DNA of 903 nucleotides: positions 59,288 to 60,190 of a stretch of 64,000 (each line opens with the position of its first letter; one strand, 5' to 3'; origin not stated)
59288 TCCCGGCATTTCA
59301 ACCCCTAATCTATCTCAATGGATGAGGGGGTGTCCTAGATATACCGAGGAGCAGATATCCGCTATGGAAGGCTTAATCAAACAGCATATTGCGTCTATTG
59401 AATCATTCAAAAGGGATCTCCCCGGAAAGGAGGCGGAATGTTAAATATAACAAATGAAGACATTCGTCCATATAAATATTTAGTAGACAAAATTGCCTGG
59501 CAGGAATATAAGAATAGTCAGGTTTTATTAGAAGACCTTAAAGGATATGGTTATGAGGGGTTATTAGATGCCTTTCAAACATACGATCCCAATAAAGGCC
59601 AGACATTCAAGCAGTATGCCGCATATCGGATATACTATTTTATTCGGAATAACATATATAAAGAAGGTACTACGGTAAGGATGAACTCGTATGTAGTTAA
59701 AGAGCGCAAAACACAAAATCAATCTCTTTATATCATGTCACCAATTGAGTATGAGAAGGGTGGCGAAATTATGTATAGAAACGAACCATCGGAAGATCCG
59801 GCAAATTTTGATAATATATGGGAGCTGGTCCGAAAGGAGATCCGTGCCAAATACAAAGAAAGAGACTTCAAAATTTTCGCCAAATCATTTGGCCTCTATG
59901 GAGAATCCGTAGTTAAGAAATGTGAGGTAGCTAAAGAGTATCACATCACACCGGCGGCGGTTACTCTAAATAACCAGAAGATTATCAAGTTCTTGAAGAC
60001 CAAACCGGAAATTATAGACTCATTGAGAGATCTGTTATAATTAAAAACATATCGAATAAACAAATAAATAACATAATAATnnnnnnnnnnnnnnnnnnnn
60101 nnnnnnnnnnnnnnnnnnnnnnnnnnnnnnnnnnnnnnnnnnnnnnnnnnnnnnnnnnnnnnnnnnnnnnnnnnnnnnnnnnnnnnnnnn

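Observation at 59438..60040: Two phage sigma-70-family factors and two distinct promoter-like motif classes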

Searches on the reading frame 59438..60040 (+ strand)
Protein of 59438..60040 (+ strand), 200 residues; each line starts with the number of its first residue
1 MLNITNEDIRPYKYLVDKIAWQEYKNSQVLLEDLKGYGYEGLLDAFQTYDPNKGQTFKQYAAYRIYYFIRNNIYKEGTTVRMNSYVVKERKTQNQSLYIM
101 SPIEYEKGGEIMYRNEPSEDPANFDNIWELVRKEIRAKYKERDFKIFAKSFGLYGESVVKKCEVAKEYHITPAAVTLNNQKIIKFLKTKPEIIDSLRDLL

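Call 3: search_protein_families(library=pfam, proteins=[window:59438-60040:+], max_evalue=0.1)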
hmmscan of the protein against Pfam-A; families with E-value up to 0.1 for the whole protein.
window:59438-60040:+ (200 aa): 1 family
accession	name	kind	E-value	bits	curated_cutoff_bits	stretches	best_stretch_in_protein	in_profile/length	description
PF04542.20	Sigma70_r2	-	0.00012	22.3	24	1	12-66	5-58/71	Sigma-70 region 2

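Call 4: search_protein_families(library=phrogs, proteins=[window:59438-60040:+], max_evalue=0.01)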
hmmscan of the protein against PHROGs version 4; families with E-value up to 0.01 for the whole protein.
window:59438-60040:+ (200 aa): 1 family
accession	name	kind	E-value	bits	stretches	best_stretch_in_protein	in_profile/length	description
phrog_351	-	transcription regulation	3.1e-13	50.2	1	12-188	512-724/928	RNA polymerase sigma factor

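Call 11: search_dna_similar(query=window:59438-60040:+, collection=phages, mode=protein, max_rows=25, max_evalue=0.001)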
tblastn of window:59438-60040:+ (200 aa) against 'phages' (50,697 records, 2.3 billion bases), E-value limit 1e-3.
No match.

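Call 14: find_related_loci(query=window:59438-60040:+, collection=viral_contigs, flank=10000)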
Query window:59438-60040:+ (200 aa) in viral_contigs; peptide patterns used: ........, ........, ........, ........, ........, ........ (x = any residue, [..] = any of these).
28 stretches matched a pattern, but none encodes a relative of the query by tblastn (E <= 1e-3).

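Call 26: search_solved_structures(query=window:59438-60040:+, max_evalue=1, show_alignments=2)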
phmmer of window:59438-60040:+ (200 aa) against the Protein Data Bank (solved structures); distinct sequences matched with E-value up to 1: 49.
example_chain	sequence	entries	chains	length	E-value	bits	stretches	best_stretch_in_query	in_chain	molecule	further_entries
6kj6_F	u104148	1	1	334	2e-06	30.9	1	15-108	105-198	RNA polymerase sigma factor RpoS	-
6omf_F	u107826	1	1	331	2.1e-06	30.9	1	15-108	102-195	RNA polymerase sigma factor RpoS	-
5ipl_F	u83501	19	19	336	2.2e-06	30.8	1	15-108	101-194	RNA polymerase sigma factor RpoS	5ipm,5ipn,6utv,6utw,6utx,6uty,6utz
6uu8_FFF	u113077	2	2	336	2.4e-06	30.7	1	15-97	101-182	RNA polymerase sigma factor RpoS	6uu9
6wmr_Z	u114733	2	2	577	2.9e-05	27.1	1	23-111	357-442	RNA polymerase sigma factor RpoD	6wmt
7vf9_F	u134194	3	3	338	3.6e-05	26.9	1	15-92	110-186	RNA polymerase sigma factor RpoS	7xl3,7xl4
7f0r_F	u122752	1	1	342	3.7e-05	26.8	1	15-92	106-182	RNA polymerase sigma factor RpoS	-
9wsm_F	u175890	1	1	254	0.00075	22.5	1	8-74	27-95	RNA polymerase sigma factor FliA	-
9wsf_A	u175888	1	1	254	0.00075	22.5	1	8-74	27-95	RNA polymerase sigma factor FliA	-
7l7b_F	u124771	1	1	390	0.003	20.6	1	23-89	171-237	RNA polymerase sigma factor SigA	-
7lq4_A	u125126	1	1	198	0.0037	20.3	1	28-72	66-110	WhiG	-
4ljz_F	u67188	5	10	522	0.0071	19.3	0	18-89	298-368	RNA polymerase sigma factor RpoD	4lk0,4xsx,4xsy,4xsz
5vt0_L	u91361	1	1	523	0.0072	19.3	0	18-89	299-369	RNA polymerase sigma factor RpoD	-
8k59_F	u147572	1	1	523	0.0074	19.3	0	18-89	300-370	RNA polymerase sigma factor RpoD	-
6n60_F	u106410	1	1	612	0.0076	19.2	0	18-89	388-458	RNA polymerase sigma factor RpoD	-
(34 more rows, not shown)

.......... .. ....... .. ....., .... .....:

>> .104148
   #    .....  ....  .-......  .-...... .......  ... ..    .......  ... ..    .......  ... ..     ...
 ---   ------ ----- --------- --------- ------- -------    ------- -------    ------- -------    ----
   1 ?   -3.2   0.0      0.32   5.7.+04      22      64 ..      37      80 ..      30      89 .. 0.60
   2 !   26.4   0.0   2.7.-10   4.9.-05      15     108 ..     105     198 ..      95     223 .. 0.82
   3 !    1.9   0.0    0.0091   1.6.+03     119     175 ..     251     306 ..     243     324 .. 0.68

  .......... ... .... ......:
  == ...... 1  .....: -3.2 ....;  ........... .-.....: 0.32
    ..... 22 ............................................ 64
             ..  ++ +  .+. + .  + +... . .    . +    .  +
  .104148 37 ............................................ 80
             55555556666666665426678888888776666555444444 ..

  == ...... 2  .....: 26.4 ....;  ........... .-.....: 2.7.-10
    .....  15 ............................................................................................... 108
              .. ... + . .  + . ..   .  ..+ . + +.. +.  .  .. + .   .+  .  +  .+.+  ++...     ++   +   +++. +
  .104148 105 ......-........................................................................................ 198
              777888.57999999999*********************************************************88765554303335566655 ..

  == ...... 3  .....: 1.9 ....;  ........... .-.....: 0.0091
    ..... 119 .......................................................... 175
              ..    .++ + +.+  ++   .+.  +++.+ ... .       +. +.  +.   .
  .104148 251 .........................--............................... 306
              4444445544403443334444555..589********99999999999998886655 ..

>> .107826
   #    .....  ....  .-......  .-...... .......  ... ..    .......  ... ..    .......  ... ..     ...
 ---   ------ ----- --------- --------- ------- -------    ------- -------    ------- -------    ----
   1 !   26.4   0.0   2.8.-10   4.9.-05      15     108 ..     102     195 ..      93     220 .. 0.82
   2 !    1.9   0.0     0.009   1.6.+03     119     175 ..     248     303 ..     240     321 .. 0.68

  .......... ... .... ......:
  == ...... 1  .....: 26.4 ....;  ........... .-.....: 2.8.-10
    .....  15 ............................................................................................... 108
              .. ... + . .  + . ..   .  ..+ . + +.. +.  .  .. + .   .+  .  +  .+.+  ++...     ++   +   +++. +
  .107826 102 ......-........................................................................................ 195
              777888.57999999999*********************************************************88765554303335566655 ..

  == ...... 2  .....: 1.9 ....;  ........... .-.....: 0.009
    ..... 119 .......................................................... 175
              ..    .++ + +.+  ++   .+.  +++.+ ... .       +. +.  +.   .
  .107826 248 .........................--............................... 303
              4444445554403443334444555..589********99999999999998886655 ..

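Call 36: find_homologous_proteins(query=window:59438-60040:+, max_evalue=0.001)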
Query window:59438-60040:+ (200 aa): 8 proteins with E <= 0.001 among 115 candidates.
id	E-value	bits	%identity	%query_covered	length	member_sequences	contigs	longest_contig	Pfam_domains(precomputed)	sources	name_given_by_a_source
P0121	2.6e-115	401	90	100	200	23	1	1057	-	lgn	-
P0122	3.5e-115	401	89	100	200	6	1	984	-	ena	-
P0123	1.5e-108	379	84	100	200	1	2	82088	PF04542.21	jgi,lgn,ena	-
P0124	3.3e-104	365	80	100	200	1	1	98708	-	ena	-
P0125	3.1e-98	345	78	99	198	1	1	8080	-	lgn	-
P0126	3.3e-95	335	79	100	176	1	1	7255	-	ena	-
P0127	1.1e-74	268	61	100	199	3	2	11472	-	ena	-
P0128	1.2e-71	259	58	100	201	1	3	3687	-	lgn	-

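Call 76: search_protein_representatives(alignment_id=A1)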
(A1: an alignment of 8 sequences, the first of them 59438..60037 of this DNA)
Query: 8 sequences, 200 profile positions. Proteins with E-value up to 0.001 (for the whole library): 1275; up to 1e-10: 119; up to 1e-30: 6. The best 150 are listed.
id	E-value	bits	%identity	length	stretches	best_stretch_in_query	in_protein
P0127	3.1e-106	369.9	-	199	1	2-200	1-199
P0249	1.3e-40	155.7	-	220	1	8-200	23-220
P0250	1.6e-40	155.4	-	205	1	3-199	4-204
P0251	7.5e-37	143.4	-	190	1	4-200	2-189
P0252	3.2e-35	138.1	-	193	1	1-200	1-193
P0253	4.5e-35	137.6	-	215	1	9-200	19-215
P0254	1.4e-29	119.7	-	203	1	9-200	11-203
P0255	3.2e-29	118.5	-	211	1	3-200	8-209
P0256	4.1e-29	118.2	-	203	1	10-198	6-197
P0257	3.2e-26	108.7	-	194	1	3-199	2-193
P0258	1.2e-25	106.9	-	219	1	7-200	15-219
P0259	6.4e-25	104.5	-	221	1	4-193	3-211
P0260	1.2e-24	103.6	-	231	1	9-198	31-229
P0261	1.8e-24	103.0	-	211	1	10-200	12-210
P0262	6.6e-24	101.2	-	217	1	5-200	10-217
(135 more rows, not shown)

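Call 77: predict_structure(alignment_id=A1)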
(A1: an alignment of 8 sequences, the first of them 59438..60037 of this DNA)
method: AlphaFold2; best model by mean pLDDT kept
length: 200 residues; sequences in the alignment: 8
mean_pLDDT: 72.2   pTM: 0.60
mean pLDDT of the five models: 72.2, 69.8, 68.9, 67.4, 58.7
residues with pLDDT >= 90: 39; 70-90: 92; 50-70: 26; < 50: 43
segments of 3 or more residues with pLDDT < 50: 77-87, 95-107, 110-123, 198-200
pLDDT, mean of each block of 10 residues (from residue 1): 70 86 75 80 81 79 77 52 45 50 44 40 63 91 92 84 93 94 88 60
secondary structure, 60 per line:
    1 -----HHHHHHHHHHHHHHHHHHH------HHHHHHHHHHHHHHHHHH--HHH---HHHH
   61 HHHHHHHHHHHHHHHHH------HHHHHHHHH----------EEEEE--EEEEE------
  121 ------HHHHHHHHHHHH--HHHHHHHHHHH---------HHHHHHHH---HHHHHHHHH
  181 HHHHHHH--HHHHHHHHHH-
elements in order: H6-24 H31-48 H57-77 H84-92 E103-107 E110-114 H127-138 H141-151 H161-168 H172-187 H190-199

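Call 81: fold_search(model_id=the predicted structure, library=pdb)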
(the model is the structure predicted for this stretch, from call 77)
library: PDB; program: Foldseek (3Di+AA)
matches with E <= 10: 410; with E <= 0.001: 98
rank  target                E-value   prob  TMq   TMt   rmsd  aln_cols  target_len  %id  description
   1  7p5x_AF               8.7e-06  1.00  0.34  0.22  25.3       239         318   18  Mycobacterial RNAP with transcriptional activator PafBC (released 2021-12-22)
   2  7l7b_F                1.7e-05  1.00  0.33  0.24  24.8       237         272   21  Clostridioides difficile RNAP with fidaxomicin (released 2022-02-02)
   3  4mex_F                2.5e-05  1.00  0.34  0.15  25.2       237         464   19  Crystal structure of Escherichia coli RNA polymerase in complex with salinamide A (released 2014-05-21)
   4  6xl5_F                2.8e-05  1.00  0.33  0.14  24.8       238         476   18  Cryo-EM structure of EcmrR-RNAP-promoter open complex (EcmrR-RPo) (released 2021-04-07)
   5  8dy9_F                2.8e-05  1.00  0.34  0.23  25.3       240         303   19  Streptomyces venezuelae RNAP unconstrained open promoter complex with WhiA and WhiB transcription factors (released 2023-03-01)
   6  6dcf_F                3.1e-05  1.00  0.31  0.22  25.1       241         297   18  Crystal structure of a Mycobacterium smegmatis transcription initiation complex with Rifampicin-resistant RNA polymera (released 2018-09-05)
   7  6n57_L                3.3e-05  1.00  0.33  0.13  24.8       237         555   19  Cryo-EM structure of Escherichia coli RNAP polymerase bound with TraR in conformation I (released 2020-02-26)
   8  6edt_F                3.6e-05  1.00  0.31  0.20  25.3       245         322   18  Mycobacterium tuberculosis RNAP open promoter complex with RbpA/CarD and AP3 promoter (released 2018-11-21)
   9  6oul_L                3.8e-05  1.00  0.34  0.15  24.9       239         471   18  Cryo-EM structure of Escherichia coli RNAP polymerase bound to rpsTP2 promoter DNA (released 2020-02-26)
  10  8igr_L                3.8e-05  1.00  0.33  0.22  24.9       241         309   18  Cryo-EM structure of CII-dependent transcription activation complex (released 2023-05-17)
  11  9a50_A                3.8e-05  1.00  0.32  0.25  25.4       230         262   17  Integrative model of RPSB-RPOC by crosslinking MS and deep learning (released 2024-09-18)
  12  6omf_F                3.8e-05  1.00  0.32  0.24  24.3       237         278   20  CryoEM structure of SigmaS-transcription initiation complex with activator Crl (released 2019-08-28)
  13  9gdo_F                3.8e-05  1.00  0.33  0.15  25.3       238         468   18  Cryo-EM structure of Vibrio cholerae RNA polymerase holoenzyme bound to an ompU promoter DNA fragment (released 2025-12-17)
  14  6vvt_F                5.4e-05  1.00  0.31  0.21  24.6       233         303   18  Crystal structure of a Mycobacterium smegmatis transcription initiation complex with Rifampicin-resistant RNA polymera (released 2020-10-21)
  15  9ynp_F                6.0e-05  1.00  0.31  0.19  25.4       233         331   17  Cryo-EM structure of Escherichia coli transcription initiation complex with GpA and pseudouridimycin (PUM) (released 2026-04-08)
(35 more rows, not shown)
